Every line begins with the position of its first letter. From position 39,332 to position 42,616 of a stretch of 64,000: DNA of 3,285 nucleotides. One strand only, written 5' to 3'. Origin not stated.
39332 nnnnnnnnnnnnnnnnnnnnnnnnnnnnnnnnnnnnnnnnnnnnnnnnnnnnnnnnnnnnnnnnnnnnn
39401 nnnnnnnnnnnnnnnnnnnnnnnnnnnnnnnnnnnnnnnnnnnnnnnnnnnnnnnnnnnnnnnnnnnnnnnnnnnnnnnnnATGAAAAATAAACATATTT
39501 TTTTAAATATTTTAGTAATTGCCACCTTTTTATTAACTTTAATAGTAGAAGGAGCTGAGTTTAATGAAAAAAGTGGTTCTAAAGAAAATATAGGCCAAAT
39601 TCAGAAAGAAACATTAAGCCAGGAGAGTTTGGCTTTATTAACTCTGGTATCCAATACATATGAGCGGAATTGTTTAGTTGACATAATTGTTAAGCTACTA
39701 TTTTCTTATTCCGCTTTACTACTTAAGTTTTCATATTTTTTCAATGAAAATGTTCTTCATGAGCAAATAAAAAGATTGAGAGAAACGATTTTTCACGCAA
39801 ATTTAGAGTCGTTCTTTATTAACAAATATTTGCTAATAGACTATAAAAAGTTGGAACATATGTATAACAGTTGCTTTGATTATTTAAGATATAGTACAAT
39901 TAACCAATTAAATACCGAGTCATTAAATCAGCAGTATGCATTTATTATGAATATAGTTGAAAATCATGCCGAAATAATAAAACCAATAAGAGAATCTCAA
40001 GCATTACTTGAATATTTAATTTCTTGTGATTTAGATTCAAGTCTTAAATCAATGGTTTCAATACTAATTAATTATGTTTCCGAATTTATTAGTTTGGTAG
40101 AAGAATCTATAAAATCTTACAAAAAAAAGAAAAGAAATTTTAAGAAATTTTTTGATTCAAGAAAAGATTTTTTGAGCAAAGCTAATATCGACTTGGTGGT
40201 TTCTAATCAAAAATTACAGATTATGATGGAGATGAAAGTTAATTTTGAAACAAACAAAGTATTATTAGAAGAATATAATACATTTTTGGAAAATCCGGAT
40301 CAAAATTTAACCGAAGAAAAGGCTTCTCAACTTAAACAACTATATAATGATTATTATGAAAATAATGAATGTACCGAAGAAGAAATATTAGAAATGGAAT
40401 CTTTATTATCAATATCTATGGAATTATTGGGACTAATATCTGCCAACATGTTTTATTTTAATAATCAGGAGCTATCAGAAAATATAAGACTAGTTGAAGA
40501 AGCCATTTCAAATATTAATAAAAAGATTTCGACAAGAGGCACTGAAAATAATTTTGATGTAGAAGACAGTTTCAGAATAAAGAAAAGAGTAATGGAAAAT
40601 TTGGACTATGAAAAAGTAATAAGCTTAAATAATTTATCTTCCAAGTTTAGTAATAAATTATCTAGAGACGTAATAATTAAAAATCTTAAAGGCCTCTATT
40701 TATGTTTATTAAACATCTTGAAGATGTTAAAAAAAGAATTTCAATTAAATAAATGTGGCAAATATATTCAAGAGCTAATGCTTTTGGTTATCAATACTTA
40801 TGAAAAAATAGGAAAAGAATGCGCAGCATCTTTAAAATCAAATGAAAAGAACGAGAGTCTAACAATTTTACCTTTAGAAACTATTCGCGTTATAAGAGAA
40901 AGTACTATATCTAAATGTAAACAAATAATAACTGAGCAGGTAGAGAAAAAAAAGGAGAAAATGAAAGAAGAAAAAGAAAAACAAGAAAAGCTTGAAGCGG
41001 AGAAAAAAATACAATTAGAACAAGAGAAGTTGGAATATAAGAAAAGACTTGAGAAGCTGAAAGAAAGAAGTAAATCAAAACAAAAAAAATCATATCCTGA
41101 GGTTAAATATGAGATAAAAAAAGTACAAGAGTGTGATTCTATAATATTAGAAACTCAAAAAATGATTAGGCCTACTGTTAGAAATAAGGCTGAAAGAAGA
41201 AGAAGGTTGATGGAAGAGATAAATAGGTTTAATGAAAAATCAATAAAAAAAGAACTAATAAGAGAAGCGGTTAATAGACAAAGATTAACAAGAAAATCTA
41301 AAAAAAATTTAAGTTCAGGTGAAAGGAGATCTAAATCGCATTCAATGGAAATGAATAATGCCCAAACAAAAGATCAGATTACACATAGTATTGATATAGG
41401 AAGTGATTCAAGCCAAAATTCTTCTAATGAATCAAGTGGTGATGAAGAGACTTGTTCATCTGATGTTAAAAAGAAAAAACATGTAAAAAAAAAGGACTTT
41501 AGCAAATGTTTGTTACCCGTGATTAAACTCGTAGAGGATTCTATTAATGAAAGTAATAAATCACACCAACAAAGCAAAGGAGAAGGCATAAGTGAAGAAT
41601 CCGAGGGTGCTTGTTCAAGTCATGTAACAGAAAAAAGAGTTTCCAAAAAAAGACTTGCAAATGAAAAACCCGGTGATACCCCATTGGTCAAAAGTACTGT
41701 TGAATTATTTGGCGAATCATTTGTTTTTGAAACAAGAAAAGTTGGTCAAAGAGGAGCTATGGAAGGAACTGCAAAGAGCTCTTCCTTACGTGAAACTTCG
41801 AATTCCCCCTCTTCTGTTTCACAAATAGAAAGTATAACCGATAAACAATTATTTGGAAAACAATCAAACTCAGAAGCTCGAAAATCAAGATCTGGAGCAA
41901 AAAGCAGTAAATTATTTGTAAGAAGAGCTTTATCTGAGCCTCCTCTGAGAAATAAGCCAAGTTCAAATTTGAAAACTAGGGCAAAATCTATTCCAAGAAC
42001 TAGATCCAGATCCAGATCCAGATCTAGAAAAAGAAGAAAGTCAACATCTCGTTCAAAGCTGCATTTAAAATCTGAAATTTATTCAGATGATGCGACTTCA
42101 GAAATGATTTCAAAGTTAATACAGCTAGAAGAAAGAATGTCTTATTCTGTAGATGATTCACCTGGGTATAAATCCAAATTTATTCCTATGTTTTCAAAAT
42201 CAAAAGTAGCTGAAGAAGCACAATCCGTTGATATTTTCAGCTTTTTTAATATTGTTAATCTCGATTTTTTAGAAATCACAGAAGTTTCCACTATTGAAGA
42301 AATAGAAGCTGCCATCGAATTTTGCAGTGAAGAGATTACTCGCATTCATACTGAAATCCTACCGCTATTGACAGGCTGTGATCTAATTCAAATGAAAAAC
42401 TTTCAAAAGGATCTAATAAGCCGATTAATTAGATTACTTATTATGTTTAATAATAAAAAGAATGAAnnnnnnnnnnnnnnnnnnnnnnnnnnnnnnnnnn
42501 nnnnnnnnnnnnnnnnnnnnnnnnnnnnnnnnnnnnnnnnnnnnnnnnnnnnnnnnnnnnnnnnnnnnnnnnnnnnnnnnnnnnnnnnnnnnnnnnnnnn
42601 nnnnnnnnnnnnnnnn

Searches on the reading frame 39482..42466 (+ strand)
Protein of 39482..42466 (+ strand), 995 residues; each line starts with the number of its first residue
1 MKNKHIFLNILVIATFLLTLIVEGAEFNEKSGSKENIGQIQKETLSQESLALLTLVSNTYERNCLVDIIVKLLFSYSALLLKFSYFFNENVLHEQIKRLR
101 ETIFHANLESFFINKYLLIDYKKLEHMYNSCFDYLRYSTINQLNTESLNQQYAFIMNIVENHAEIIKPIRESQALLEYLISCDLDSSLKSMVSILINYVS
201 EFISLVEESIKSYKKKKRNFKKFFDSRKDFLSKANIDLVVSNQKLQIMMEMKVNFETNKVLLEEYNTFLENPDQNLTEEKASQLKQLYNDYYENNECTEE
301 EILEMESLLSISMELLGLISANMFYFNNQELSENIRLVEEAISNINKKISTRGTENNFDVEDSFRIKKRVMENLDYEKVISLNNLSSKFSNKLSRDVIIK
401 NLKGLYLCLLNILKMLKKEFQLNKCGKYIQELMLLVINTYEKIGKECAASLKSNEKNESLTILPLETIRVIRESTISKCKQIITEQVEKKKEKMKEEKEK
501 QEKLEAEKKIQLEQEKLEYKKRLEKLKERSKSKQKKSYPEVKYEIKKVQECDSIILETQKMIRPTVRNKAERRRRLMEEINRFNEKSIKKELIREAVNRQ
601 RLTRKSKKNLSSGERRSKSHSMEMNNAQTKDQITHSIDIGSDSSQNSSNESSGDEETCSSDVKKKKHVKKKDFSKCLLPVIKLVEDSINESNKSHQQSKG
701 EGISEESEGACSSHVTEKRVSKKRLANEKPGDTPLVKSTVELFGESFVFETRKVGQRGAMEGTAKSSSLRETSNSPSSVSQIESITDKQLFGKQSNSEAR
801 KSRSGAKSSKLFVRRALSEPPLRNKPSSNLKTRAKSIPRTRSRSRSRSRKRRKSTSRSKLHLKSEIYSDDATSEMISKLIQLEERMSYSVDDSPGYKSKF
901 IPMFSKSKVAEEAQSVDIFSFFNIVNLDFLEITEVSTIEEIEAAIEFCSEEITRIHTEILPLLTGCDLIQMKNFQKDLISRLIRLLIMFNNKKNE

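Call 9: find_homologous_proteins(query=window:39482-42466:+)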
Query window:39482-42466:+ (995 aa): 4 proteins with E <= 0.001 among 8000 candidates.
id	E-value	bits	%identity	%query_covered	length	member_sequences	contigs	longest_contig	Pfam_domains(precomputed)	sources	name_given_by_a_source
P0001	0.0e+0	2077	100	100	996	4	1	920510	-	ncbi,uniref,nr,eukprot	ncbi:putative Secreted Protein (SKSR gene family) [Cryptosporidium parvum]|uniref:Uncharacterized pr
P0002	0.0e+0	1911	93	100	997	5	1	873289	-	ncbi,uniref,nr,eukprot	ncbi:putative Secreted Protein (SKSR family) [Cryptosporidium hominis]|uniref:Secreted Protein (SKSR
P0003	0.0e+0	1224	64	100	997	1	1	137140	-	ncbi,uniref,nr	ncbi:uncharacterized protein ELE39_003282 [Cryptosporidium sp. chipmunk genotype I]|uniref:uncharact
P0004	3.6e-208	712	42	100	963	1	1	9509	-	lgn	-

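Call 12: find_encoding_contigs(protein=P0001, flank=10000, max_places=6)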
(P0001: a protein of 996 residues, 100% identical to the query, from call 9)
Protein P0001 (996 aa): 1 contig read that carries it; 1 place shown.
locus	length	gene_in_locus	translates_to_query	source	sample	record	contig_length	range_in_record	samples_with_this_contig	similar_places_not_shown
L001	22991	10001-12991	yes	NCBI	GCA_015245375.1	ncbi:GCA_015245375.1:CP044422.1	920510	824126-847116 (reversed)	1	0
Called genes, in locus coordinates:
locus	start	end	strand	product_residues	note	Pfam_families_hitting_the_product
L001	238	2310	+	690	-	-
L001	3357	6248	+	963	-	-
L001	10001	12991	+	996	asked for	-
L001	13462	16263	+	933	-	-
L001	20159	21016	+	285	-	-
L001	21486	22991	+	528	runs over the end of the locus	-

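Call 13: find_encoding_contigs(protein=P0002, flank=10000, max_places=4)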
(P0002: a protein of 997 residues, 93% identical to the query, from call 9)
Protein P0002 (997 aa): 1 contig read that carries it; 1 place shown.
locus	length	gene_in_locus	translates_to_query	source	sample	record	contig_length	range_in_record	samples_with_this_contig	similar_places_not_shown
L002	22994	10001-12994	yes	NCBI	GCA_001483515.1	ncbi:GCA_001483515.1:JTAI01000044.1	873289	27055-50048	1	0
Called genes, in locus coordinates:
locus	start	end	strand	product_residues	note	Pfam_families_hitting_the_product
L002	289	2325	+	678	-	-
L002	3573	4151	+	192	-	-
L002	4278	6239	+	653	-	-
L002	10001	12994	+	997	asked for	-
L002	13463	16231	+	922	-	-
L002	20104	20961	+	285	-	-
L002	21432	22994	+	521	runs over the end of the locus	-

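Call 14: find_encoding_contigs(protein=P0003, flank=10000, max_places=4)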
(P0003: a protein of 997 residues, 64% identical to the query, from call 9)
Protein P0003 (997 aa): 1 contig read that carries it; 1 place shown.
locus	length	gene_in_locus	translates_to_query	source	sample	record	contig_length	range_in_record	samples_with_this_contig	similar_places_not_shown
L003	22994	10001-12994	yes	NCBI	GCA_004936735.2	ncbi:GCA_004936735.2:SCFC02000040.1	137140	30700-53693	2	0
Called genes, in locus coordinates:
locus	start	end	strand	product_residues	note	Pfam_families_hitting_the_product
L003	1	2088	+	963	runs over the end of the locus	-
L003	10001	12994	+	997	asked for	-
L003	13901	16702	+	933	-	-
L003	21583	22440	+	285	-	-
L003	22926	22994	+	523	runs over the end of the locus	-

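Call 29: find_encoding_contigs(protein=P0004, flank=10000, max_places=6)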
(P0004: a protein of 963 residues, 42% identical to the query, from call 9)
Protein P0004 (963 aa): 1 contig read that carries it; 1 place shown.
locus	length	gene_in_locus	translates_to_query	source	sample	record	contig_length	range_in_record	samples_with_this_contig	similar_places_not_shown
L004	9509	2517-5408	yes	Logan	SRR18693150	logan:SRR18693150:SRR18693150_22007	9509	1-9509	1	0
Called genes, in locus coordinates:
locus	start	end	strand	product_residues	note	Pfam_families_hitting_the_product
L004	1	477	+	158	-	?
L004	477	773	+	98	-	-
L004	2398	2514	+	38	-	-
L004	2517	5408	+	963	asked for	-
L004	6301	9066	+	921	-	-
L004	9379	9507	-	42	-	?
